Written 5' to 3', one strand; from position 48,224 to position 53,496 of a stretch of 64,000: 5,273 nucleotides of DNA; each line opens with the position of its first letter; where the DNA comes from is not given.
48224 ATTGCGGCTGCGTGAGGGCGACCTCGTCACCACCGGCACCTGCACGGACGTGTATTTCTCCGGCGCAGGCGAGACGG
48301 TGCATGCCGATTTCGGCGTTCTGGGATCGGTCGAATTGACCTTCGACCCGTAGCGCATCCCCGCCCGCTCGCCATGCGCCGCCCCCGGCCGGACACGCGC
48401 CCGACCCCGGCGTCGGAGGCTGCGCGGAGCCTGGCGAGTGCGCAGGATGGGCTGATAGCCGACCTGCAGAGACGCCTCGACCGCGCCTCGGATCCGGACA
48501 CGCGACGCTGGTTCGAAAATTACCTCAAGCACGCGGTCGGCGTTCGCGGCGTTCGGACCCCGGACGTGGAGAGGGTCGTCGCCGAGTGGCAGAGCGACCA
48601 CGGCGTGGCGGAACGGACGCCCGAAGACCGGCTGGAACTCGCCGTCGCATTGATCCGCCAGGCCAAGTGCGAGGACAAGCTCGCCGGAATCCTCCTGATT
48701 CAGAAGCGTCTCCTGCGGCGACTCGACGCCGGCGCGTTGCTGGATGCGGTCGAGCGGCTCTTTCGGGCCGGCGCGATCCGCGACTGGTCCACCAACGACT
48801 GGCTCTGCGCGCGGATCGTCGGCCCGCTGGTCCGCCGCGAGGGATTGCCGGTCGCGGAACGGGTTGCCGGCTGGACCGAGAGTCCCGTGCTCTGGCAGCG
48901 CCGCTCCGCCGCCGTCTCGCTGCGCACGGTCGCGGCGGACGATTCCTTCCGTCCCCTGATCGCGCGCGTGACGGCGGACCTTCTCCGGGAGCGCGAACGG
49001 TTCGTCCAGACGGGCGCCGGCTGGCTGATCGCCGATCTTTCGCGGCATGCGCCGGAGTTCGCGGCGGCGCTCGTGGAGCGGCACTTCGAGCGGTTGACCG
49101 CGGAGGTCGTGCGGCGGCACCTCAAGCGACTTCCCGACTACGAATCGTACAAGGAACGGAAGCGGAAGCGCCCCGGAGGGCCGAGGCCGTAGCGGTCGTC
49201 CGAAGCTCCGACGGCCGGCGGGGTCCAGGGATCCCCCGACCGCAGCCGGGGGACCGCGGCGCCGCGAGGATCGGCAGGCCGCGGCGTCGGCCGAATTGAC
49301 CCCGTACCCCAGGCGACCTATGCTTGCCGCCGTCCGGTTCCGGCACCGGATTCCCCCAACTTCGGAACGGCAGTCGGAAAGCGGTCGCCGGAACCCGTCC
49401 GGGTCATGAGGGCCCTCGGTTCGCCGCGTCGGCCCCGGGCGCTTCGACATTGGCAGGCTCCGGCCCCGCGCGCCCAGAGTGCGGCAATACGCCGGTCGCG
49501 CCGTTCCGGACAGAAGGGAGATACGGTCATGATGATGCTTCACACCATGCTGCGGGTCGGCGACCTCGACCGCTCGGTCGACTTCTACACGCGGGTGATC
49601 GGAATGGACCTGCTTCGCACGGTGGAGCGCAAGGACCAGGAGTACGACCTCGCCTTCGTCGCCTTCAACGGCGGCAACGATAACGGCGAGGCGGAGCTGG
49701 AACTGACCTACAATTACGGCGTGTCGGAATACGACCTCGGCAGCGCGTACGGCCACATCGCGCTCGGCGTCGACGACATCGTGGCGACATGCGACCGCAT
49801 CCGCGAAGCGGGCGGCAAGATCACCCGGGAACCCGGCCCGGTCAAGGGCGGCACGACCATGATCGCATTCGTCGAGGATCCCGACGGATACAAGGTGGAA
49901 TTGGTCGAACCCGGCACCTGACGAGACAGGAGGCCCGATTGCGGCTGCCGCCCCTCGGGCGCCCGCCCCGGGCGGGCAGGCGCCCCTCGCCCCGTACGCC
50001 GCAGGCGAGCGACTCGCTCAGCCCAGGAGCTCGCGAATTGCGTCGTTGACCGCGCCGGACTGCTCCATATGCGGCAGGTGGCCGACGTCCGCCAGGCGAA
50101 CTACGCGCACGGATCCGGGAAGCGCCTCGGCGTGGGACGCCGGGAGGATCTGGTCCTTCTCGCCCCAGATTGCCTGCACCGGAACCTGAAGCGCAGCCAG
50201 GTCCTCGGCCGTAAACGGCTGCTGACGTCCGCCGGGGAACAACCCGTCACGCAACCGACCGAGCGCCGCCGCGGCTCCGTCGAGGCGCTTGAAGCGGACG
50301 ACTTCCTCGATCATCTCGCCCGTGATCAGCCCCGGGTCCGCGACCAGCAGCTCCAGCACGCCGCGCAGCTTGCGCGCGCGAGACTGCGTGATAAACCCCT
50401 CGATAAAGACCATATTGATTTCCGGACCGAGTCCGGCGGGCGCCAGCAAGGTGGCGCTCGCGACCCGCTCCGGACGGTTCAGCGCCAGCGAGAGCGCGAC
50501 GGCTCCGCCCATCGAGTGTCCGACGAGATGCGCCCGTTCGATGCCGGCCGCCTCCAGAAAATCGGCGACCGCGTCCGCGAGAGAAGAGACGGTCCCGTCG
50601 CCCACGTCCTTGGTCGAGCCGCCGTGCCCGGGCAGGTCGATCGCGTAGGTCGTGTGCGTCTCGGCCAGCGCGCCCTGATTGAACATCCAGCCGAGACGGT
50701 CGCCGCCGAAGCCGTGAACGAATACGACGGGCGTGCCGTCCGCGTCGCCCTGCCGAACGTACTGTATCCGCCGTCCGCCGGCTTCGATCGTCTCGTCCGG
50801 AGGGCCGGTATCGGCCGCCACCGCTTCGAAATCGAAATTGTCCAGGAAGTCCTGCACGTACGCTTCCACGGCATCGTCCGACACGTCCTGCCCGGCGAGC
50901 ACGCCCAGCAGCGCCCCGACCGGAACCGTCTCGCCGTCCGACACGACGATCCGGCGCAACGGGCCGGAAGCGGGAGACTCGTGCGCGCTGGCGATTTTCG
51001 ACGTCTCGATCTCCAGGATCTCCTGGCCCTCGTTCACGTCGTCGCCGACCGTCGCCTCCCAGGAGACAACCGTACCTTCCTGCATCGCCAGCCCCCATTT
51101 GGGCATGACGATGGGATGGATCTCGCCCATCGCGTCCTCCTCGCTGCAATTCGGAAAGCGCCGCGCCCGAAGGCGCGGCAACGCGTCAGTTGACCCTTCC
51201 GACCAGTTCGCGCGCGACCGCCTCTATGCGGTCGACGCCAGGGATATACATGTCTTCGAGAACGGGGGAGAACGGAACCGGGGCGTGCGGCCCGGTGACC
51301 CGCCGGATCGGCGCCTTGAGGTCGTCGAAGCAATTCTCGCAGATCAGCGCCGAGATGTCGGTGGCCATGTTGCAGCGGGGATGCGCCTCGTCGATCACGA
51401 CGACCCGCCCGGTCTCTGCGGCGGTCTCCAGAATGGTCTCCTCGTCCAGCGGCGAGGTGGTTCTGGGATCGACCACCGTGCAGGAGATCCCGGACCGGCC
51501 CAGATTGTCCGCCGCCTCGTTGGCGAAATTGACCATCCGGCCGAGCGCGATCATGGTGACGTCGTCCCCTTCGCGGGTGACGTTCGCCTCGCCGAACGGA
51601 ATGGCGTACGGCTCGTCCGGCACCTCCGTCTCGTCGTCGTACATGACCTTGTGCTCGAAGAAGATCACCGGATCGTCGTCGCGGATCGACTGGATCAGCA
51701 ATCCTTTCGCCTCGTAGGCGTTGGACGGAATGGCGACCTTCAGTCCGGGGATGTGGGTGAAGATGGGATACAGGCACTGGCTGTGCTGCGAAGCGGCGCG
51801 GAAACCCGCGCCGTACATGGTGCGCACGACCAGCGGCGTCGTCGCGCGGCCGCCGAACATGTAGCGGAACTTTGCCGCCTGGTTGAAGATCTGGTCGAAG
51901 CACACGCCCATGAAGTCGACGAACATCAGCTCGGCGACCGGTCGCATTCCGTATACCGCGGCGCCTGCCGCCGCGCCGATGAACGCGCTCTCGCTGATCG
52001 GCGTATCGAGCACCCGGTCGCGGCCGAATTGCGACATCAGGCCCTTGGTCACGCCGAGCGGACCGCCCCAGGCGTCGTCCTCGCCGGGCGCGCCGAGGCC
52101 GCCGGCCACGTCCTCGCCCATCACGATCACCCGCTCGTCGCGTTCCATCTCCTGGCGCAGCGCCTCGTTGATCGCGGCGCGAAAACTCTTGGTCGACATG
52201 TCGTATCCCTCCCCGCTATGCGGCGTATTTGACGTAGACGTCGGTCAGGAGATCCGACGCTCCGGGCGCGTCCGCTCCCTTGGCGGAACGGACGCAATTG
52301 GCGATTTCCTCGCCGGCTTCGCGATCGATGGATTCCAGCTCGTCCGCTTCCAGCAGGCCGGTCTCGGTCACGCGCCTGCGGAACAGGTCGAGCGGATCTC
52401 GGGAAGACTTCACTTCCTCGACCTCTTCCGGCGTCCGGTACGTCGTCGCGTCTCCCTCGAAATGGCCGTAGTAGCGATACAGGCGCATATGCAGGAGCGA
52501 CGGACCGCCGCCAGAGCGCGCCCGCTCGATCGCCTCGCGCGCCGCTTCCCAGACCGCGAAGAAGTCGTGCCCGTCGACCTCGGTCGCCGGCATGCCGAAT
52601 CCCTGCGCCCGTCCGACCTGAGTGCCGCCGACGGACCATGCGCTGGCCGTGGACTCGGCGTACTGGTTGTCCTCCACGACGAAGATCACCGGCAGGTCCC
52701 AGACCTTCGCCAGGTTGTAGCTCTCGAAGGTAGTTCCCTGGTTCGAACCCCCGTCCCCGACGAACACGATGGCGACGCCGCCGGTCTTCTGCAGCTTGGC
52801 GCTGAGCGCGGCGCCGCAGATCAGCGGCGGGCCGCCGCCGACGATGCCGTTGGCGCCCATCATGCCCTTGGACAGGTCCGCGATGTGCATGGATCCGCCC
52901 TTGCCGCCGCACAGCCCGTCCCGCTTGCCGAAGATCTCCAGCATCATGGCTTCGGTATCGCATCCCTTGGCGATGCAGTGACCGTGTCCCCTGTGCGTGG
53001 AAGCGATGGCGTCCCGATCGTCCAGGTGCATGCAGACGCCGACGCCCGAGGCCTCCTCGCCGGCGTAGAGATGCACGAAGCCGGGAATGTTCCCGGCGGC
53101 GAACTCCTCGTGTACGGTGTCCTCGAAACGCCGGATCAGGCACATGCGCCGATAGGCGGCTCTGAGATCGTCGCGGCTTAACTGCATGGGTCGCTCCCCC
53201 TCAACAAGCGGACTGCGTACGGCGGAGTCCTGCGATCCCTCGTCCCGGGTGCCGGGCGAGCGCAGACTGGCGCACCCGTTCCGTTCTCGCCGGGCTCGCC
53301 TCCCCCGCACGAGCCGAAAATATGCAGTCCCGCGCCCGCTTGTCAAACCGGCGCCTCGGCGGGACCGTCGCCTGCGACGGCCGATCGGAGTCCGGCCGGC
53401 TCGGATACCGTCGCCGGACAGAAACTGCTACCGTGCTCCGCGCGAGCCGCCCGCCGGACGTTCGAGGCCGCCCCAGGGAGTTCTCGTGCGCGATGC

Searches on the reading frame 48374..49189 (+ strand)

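Call 42: search_protein_families(library=pfam, proteins=[window:48374-49189:+], max_evalue=0.0001)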
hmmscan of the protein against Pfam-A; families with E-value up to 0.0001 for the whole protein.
window:48374-49189:+ (272 aa): 1 family
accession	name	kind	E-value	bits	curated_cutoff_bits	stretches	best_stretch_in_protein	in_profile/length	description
PF08713.17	DNA_alkylation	-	4.1e-33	115.3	21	1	31-251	1-211/213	DNA alkylation repair enzyme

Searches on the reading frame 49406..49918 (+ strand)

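Call 42: search_protein_families(library=pfam, proteins=[window:49406-49918:+], max_evalue=0.0001)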
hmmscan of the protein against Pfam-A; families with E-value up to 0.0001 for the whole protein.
window:49406-49918:+ (171 aa): 3 families
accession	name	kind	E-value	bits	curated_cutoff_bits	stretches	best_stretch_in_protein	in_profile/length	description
PF00903.31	Glyoxalase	-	1e-27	97.3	20.6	1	45-166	3-121/121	Glyoxalase/Bleomycin resistance protein/Dioxygenase superfamily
PF13669.12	Glyoxalase_4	-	2.2e-10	41.2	27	1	46-153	2-107/109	Glyoxalase/Bleomycin resistance protein/Dioxygenase superfamily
PF18029.7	Glyoxalase_6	-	2.7e-05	25.2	23.6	0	48-166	3-105/106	Glyoxalase-like domain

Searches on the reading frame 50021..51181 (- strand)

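Call 42: search_protein_families(library=pfam, proteins=[window:50021-51181:-], max_evalue=0.0001)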
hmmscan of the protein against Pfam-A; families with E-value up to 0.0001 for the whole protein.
window:50021-51181:- (387 aa): 5 families
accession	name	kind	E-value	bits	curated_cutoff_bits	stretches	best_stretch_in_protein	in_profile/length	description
PF00561.26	Abhydrolase_1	-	6.7e-31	108.2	25.8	1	151-373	2-243/245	alpha/beta hydrolase fold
PF12697.13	Abhydrolase_6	-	1.2e-28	101.7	26.3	1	152-381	1-217/217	Alpha/beta hydrolase family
PF00364.28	Biotin_lipoyl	-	3.8e-14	52.7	22.1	1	23-94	2-72/73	Biotin-requiring enzyme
PF12146.15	Hydrolase_4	-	2.5e-13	50.3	27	1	152-252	7-113/239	Serine aminopeptidase, S33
PF00756.26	Esterase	-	1.9e-06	28.3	22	1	201-249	98-149/251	Putative esterase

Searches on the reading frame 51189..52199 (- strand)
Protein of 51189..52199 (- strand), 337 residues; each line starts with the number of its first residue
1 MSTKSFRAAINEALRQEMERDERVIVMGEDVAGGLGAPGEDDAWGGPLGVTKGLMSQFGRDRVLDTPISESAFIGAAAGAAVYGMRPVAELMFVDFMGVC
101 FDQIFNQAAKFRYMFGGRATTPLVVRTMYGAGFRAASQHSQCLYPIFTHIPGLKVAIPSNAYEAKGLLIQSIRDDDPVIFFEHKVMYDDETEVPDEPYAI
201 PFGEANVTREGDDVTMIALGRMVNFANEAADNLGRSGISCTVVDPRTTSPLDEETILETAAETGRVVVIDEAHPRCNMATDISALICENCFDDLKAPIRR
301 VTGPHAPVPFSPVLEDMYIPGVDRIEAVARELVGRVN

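Call 42: search_protein_families(library=pfam, proteins=[window:51189-52199:-], max_evalue=0.0001)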
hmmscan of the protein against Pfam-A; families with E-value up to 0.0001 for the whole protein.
window:51189-52199:- (337 aa): 3 families
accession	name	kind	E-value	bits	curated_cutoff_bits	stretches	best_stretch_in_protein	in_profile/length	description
PF02779.29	Transket_pyr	-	2e-46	158.3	27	1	5-187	4-172/174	Transketolase, pyrimidine binding domain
PF02780.25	Transketolase_C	-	2.5e-41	140.9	25.9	1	203-325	1-124/124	Transketolase, C-terminal domain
PF17147.9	PFOR_II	-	4.8e-05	24.1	27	1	213-289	2-81/102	Pyruvate:ferredoxin oxidoreductase core domain II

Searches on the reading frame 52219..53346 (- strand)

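Call 42: search_protein_families(library=pfam, proteins=[window:52219-53346:-], max_evalue=0.0001)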
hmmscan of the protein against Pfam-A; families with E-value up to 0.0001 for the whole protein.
window:52219-53346:- (376 aa): 2 families
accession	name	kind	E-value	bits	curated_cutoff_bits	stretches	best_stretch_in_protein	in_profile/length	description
PF00676.26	E1_dh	-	2.8e-90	302.8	22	1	66-361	1-297/300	Dehydrogenase E1 component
PF02775.26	TPP_enzyme_C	-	6.5e-05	23.2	21.9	0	164-286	25-150/151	Thiamine pyrophosphate enzyme, C-terminal TPP binding domain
